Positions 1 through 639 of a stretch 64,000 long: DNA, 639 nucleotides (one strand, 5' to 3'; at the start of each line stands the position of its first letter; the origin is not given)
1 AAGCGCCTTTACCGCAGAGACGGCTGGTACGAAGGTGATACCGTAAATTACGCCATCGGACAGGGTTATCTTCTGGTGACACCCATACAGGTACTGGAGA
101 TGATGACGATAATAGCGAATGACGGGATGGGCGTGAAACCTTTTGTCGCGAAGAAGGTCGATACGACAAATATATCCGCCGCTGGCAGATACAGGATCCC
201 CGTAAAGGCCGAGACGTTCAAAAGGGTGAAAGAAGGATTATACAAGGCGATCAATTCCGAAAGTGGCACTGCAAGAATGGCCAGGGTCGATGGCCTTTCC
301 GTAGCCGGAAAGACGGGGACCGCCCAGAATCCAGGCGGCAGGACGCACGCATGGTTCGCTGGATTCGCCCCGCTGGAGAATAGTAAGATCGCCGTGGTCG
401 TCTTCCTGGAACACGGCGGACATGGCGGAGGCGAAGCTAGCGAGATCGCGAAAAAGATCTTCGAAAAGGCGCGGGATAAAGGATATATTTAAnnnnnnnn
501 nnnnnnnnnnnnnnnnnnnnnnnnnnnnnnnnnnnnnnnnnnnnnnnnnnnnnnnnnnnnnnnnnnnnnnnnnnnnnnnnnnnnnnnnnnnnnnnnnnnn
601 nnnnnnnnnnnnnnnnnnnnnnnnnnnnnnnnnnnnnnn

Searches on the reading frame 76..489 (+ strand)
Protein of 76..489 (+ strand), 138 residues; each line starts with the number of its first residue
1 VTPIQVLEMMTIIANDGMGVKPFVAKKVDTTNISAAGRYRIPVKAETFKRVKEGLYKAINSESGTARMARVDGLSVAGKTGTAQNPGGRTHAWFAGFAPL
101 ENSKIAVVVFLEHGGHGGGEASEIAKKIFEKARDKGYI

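Call 75: search_protein_families(library=pfam, proteins=[window:76-489:+], max_evalue=0.001)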
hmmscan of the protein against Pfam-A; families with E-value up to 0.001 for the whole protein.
window:76-489:+ (138 aa): 1 family
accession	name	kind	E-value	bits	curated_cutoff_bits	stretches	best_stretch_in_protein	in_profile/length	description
PF00905.27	Transpeptidase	-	1.3e-25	90.6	22.1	1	1-130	162-299/299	Penicillin binding protein transpeptidase domain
